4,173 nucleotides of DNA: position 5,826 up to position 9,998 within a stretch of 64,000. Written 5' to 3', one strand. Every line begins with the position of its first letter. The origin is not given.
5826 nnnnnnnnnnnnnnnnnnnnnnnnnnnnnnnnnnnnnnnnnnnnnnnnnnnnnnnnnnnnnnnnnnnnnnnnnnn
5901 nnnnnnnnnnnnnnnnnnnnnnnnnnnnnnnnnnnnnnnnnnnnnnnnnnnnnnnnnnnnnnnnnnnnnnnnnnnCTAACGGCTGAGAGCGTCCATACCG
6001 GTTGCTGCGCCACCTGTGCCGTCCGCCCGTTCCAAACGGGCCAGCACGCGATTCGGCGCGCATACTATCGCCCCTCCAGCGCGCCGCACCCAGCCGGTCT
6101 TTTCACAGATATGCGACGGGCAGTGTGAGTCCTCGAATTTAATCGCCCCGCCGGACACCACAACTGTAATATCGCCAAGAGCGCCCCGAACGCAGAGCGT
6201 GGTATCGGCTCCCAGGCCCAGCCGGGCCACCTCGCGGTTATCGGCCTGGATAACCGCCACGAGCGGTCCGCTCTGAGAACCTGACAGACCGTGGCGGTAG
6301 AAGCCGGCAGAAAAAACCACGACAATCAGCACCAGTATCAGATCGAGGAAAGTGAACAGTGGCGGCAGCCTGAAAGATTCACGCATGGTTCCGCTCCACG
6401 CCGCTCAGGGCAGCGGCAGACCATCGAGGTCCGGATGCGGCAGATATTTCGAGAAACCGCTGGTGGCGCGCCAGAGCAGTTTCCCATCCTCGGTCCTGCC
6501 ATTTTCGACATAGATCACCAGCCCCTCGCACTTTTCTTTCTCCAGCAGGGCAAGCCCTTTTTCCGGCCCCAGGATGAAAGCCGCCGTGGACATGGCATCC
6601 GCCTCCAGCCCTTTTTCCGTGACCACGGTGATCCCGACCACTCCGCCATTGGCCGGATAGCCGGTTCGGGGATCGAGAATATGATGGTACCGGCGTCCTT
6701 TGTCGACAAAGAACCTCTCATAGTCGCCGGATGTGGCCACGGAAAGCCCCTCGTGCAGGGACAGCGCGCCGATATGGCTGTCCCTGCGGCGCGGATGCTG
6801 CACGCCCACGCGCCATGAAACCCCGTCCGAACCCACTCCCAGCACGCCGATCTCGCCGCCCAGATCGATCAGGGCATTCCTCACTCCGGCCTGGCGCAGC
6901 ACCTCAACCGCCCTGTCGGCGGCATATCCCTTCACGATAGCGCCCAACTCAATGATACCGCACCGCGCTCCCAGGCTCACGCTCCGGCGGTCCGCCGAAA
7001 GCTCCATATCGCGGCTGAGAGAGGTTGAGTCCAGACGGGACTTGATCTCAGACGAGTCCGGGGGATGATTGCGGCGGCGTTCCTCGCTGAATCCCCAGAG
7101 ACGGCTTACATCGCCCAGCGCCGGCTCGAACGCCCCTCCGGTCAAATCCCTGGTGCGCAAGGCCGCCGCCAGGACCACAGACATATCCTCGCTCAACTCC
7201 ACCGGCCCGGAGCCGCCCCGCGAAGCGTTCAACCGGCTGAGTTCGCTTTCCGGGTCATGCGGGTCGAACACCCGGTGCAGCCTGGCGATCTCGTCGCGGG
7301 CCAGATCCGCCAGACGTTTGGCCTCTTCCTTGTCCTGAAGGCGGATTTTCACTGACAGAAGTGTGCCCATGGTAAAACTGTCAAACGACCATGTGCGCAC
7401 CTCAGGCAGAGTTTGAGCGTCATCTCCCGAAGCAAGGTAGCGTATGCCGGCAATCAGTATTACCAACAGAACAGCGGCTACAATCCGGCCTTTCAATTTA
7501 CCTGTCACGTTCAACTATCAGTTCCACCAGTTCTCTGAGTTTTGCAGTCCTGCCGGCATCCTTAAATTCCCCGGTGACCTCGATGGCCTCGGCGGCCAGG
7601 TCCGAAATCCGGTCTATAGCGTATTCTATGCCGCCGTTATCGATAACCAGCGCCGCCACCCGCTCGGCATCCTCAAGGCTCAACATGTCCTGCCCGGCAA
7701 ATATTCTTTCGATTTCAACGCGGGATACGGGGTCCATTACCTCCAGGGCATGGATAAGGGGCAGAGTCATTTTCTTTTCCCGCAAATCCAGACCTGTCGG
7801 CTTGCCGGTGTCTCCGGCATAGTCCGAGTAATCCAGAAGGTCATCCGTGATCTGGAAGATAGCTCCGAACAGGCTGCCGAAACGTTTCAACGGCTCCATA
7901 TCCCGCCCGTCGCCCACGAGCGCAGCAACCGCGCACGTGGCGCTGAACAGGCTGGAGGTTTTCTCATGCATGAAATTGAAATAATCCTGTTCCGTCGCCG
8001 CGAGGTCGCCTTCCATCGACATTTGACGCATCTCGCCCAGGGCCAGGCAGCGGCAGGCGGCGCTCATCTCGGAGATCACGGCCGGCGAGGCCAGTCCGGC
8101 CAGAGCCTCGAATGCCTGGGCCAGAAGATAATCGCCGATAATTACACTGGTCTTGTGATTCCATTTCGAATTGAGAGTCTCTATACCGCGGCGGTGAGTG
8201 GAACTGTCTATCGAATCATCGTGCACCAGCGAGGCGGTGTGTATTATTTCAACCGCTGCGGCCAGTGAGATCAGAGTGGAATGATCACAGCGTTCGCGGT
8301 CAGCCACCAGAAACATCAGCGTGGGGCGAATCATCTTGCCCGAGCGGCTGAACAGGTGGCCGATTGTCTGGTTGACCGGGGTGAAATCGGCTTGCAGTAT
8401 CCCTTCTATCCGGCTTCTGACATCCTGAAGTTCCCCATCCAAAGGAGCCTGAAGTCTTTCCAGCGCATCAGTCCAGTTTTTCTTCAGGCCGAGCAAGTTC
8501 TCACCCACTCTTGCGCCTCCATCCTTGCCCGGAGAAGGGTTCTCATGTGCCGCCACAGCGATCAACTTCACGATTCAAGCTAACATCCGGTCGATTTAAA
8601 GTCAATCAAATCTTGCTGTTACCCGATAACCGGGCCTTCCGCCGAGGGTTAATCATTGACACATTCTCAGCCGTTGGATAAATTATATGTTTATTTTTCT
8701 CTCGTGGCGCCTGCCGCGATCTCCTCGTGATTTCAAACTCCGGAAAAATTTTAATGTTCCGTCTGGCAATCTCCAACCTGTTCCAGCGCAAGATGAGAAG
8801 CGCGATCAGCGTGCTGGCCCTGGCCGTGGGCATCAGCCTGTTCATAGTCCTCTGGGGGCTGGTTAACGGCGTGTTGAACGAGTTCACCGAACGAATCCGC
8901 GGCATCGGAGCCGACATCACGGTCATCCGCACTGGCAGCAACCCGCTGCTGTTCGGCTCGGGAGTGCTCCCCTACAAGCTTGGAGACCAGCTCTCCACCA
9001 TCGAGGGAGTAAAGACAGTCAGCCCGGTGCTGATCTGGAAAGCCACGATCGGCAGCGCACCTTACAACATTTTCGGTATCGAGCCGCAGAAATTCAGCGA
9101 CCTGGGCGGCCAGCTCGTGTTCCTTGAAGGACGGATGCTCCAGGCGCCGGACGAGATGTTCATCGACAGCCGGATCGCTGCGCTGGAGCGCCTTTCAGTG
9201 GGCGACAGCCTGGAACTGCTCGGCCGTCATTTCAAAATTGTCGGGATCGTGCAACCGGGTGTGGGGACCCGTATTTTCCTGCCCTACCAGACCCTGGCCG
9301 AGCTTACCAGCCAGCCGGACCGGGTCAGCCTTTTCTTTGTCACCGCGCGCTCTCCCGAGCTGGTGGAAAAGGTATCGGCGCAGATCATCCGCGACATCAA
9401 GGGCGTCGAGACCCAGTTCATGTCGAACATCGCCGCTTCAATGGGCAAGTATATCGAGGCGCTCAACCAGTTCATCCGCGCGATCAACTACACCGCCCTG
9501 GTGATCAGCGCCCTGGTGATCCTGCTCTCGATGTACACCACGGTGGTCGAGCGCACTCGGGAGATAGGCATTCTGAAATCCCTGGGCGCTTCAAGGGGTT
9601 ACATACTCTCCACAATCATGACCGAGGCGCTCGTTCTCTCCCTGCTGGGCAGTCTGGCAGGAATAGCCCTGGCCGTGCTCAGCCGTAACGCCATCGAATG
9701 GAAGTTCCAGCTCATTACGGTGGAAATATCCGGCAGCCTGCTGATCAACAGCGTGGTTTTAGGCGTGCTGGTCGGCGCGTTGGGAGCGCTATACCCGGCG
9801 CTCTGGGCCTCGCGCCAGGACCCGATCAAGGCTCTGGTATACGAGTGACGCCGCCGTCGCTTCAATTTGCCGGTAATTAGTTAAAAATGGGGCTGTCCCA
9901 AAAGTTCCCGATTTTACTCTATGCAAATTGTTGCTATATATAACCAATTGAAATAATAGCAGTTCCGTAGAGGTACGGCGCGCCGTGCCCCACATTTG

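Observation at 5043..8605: Operon resembling the core of the Listeria flavin-based extracellular electron transfer locus, in a diderm bacterium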

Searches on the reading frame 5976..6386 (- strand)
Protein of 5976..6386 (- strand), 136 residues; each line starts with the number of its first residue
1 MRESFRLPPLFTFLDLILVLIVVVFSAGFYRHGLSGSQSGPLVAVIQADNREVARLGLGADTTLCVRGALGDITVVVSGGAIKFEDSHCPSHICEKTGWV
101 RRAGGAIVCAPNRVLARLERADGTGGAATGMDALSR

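Call 3: search_protein_families(library=pfam, proteins=[window:5976-6386:-], max_evalue=0.01)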
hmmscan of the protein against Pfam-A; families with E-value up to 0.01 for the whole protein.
window:5976-6386:- (136 aa): 1 family
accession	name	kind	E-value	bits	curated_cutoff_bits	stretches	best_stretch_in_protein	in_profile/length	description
PF07009.16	NusG_II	-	2.4e-20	73.1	29.6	1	17-120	2-105/107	NusG domain II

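Call 4: search_protein_families(library=ncbifam, proteins=[window:5976-6386:-], max_evalue=0.01)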
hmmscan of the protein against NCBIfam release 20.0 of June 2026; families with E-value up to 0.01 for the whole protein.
window:5976-6386:- (136 aa): 0 families

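Call 19: find_encoding_contigs(protein=window:5976-6386:-, flank=10000, max_places=6)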
Protein window:5976-6386:- (136 aa): 7 contigs read that carry it; 6 places shown.
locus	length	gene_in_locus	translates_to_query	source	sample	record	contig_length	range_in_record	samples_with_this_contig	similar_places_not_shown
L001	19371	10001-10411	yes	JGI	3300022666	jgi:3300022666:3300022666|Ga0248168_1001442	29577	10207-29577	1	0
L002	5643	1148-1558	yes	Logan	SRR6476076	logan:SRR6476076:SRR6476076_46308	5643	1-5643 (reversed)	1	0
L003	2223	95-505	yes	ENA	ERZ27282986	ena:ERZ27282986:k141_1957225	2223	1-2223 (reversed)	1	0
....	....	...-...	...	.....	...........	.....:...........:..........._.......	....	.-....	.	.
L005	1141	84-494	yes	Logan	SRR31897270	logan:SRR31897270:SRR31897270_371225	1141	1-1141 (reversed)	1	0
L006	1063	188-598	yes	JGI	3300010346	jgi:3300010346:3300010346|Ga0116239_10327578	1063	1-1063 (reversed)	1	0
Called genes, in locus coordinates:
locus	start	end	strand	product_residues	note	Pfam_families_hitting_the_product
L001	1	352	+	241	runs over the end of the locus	-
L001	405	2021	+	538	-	PF00496:SBP_bac_5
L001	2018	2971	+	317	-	PF19300:BPD_transp_1_N, PF00528:BPD_transp_1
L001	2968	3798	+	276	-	PF00528:BPD_transp_1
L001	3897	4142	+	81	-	-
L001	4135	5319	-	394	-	PF00753:Lactamase_B, PF19583:ODP, PF00258:Flavodoxin_1 (weak)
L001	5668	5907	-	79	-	-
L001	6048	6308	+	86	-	PF02325:CCB3_YggT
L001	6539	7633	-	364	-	PF12704:MacB_PCD, PF02687:FtsX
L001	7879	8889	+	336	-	PF00348:polyprenyl_synt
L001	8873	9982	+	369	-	PF02424:ApbE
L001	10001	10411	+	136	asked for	PF07009:NusG_II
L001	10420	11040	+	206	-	PF07456:Hpre_diP_synt_I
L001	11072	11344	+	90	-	PF14209:DUF4321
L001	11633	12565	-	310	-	PF00989:PAS, PF08448:PAS_4, PF13188:PAS_8, PF13426:PAS_9, PF08447:PAS_3 (weak), PF00990:GGDEF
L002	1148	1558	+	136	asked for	PF07009:NusG_II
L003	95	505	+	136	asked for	PF07009:NusG_II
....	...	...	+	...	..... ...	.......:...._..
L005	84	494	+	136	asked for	PF07009:NusG_II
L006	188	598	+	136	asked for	PF07009:NusG_II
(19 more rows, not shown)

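Call 31: search_solved_structures(query=window:5976-6386:-, max_evalue=1)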
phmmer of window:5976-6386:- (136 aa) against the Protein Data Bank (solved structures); distinct sequences matched with E-value up to 1: 6.
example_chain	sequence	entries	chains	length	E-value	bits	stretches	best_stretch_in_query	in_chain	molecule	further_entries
3ld7_A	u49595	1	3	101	2.6e-05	27.5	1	43-119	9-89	Lin0431 protein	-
2kpp_A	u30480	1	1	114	3.1e-05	27.2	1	43-119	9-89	Lin0431 protein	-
4obi_A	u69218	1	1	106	0.00016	25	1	36-125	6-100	Uncharacterized protein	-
4esn_A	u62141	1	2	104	0.00024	24.3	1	44-119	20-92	hypothetical protein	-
7pnt_C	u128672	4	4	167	0.36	14.1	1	62-103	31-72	28S ribosomal protein S24, mitochondrial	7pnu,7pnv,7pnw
3n27_A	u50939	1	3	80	0.41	13.9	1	42-104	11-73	Fusion glycoprotein F0, linker, Fusion glycoprotein F0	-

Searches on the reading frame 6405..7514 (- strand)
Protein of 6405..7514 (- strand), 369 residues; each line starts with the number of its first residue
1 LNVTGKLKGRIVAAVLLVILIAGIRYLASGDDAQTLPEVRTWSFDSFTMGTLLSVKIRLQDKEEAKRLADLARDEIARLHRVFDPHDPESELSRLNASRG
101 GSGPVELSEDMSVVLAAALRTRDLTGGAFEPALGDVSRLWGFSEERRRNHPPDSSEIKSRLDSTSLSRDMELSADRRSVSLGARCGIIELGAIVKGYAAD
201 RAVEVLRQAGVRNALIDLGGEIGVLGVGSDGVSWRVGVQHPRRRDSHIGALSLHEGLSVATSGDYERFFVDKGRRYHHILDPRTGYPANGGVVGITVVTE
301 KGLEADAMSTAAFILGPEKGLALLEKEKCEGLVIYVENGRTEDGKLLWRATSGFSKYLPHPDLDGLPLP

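Call 3: search_protein_families(library=pfam, proteins=[window:6405-7514:-], max_evalue=0.01)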
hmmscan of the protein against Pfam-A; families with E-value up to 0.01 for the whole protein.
window:6405-7514:- (369 aa): 1 family
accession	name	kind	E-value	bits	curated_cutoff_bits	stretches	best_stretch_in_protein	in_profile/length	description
PF02424.20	ApbE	-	1.4e-79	267.8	25.6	1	49-330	1-263/266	ApbE family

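Call 4: search_protein_families(library=ncbifam, proteins=[window:6405-7514:-], max_evalue=0.01)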
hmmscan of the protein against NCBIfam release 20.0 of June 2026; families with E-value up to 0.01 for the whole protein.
window:6405-7514:- (369 aa): 1 family
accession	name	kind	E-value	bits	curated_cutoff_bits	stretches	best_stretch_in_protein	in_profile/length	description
NF007774.0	PRK10461.1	equivalog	9.3e-47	159.6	498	1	18-336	8-326/351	FAD:protein FMN transferase ApbE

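Call 33: search_solved_structures(query=window:6405-7514:-, max_evalue=0.001)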
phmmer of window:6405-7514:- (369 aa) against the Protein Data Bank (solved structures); distinct sequences matched with E-value up to 0.001: 13.
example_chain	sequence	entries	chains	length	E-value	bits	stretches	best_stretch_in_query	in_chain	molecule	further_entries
7esa_A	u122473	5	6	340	4e-45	157.7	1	41-330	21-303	FAD:protein FMN transferase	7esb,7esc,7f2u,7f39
4xdt_A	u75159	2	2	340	4.2e-42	147.8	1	39-326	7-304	FAD:protein FMN transferase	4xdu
6nxi_A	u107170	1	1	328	5.1e-42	147.5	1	48-354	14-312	FAD:protein FMN transferase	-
4ifu_A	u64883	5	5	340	5.7e-42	147.3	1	39-326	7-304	FAD:protein FMN transferase | Thiamine biosynthesis lipoprotein ApbE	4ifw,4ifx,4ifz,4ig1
7mgt_A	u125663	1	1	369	2.2e-41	145.4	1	38-326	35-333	FAD:protein FMN transferase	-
1vrm_A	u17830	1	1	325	3.9e-41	144.6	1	44-325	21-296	hypothetical protein TM1553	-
4xdr_A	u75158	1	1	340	7.4e-41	143.7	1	39-326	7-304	FAD:protein FMN transferase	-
6nxj_A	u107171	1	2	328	1.3e-40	142.9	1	48-354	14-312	FAD:protein FMN transferase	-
5mgy_H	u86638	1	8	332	3.2e-39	138.3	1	41-331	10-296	FAD:protein FMN transferase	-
4xgw_A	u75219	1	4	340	4.3e-39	137.9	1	45-340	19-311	FAD:protein FMN transferase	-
2o18_A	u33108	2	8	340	1.5e-38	136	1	45-340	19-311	Thiamine biosynthesis lipoprotein apbE | FAD:protein FMN transferase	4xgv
4xgx_A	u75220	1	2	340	2.1e-38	135.6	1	45-340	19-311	FAD:protein FMN transferase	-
3pnd_A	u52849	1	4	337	3.7e-38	134.8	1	44-338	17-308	Thiamine biosynthesis lipoprotein ApbE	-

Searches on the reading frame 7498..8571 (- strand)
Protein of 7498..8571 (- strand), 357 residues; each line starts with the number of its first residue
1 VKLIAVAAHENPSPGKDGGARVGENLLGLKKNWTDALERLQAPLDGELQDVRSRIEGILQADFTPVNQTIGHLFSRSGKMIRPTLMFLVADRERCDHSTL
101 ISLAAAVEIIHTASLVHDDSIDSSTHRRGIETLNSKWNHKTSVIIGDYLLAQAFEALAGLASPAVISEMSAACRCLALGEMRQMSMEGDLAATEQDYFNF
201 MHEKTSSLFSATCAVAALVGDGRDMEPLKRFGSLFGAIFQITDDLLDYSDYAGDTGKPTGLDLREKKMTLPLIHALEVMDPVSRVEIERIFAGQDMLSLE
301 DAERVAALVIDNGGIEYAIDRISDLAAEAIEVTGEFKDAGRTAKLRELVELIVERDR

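Call 3: search_protein_families(library=pfam, proteins=[window:7498-8571:-], max_evalue=0.01)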
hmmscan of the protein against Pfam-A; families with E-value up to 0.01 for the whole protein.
window:7498-8571:- (357 aa): 1 family
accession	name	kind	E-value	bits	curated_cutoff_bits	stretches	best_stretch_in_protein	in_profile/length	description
PF00348.22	polyprenyl_synt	-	5.4e-58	196.6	27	1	66-305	4-247/251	Polyprenyl synthetase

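Call 4: search_protein_families(library=ncbifam, proteins=[window:7498-8571:-], max_evalue=0.01)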
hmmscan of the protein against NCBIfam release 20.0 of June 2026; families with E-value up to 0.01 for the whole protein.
window:7498-8571:- (357 aa): 16 families
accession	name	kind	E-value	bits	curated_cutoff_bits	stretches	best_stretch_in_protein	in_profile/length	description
TIGR02749.1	prenyl_cyano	equivalog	6.4e-52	176.6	383.2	1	38-355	4-320/322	solanesyl diphosphate synthase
NF041169.1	f2_encap_cargo4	exception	6.5e-52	176.8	450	1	74-357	46-334/334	family 2 encapsulin nanocompartment cargo protein polyprenyl transferase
TIGR02748.1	GerC3_HepT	equivalog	4.6e-49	167.3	456.55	1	38-356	3-318/319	heptaprenyl diphosphate synthase component II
NF045628.1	HxpDPsynlarge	equivalog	7.8e-49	166.4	500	1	45-355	2-309/311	hexaprenyl-diphosphate synthase large subunit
NF040698.1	IdsA_Meth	equivalog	8.4e-49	166.5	468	1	49-356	12-327/328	short chain isoprenyl diphosphate synthase IdsA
NF008140.0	PRK10888.1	equivalog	1.8e-48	165.5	412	1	47-357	13-323/323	octaprenyl diphosphate synthase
NF041003.1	GGPP_syn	equivalog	4.3e-47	160.8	500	1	48-356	10-325/326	geranylgeranyl diphosphate synthase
NF045549.1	GGPPsyn_IdsB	equivalog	2.6e-43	148.4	475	1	75-357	62-346/346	geranylgeranyl diphosphate synthase IdsB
NF042417.1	NPPPS_Mycobact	equivalog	6.6e-39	133.9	600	1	48-355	22-333/335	nonaprenyl/(2E,6E)-farnesyl/geranylgeranyl diphosphat synthase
NF045485.1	FPPsyn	subfamily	1.2e-32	113.2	275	1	70-279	29-251/288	farnesyl diphosphate synthase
NF040789.2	gerfarn_diphsyn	equivalog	8e-30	104.2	560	1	99-356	83-344/345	geranylfarnesyl diphosphate synthase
NF040627.1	GFPS_Meth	equivalog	7.2e-28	97.8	600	1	60-251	22-213/285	geranylfarnesyl diphosphate synthase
NF045685.1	GGPPSynCrtE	equivalog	2e-24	86.1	460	1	77-278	41-255/293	geranylgeranyl diphosphate synthase CrtE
NF040936.1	hexpp_archaea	equivalog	5.9e-19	68.4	400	1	75-252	38-209/275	hexaprenyl pyrophosphate synthase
NF042416.1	GFPPS_Mycobact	equivalog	1.4e-17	63.7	600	2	48-139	13-106/350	bifunctional (2E,6E)-farnesyl/geranyl diphosphate synthase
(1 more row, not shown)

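Call 60: search_solved_structures(query=window:7498-8508:-, max_evalue=1e-20)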
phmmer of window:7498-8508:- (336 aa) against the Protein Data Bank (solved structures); distinct sequences matched with E-value up to 1e-20: 61 (the best 60 are shown).
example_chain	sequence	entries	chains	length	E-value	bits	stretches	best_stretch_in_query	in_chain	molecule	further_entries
3rmg_A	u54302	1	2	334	2.2e-48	168.6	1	14-335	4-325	Octaprenyl-diphosphate synthase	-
3mzv_A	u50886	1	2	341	1.2e-46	162.9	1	15-334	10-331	Decaprenyl diphosphate synthase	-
4jxn_A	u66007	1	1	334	2.6e-44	155.3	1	17-264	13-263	Octaprenyl-diphosphate synthase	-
4lob_A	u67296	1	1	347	5e-44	154.4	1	47-318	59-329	Polyprenyl synthetase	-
5ze6_A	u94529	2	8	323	1.4e-41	146.3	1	26-336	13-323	Octaprenyl diphosphate synthase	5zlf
3wjk_A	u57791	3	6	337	1.4e-41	146.3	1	25-336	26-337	Octaprenyl diphosphate synthase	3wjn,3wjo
3oyr_A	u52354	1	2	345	1.5e-40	143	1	15-334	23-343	Trans-isoprenyl diphosphate synthase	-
4jxy_A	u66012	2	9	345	6.6e-39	137.5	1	26-278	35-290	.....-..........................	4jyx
9k9b_A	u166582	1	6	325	4.9e-37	131.4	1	28-332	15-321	Solanesyl diphosphate synthase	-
9kcy_A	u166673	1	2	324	1.3e-35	126.7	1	25-306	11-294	Solanesyl diphosphate synthase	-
9k9c_A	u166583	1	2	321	1.5e-35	126.5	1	26-306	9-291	Solanesyl diphosphate synthase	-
9jqs_A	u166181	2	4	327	1.1e-34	123.7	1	29-297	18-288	Probable solanesyl-diphosphate synthase 3, chloroplastic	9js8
9jv9_A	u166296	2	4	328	1.1e-34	123.7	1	29-297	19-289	Probable solanesyl-diphosphate synthase 3, chloroplastic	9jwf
9jsc_A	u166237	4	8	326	1.1e-34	123.7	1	29-297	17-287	Probable solanesyl-diphosphate synthase 3, chloroplastic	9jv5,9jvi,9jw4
9kaf_A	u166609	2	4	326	1.1e-34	123.7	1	29-297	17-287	Probable solanesyl-diphosphate synthase 3, chloroplastic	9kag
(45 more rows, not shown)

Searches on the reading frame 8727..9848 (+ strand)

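Call 17: search_protein_families(library=pfam, proteins=[window:8727-9848:+], max_evalue=0.01)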
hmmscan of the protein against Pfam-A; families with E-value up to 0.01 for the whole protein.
window:8727-9848:+ (373 aa): 2 families
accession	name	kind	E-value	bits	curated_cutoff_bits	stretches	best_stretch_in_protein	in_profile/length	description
PF12704.14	MacB_PCD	-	4.3e-21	76.6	27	1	25-221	1-205/207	MacB-like periplasmic core domain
PF02687.27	FtsX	-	6.6e-18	65.3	25.5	1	255-366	5-120/120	FtsX-like permease C-terminal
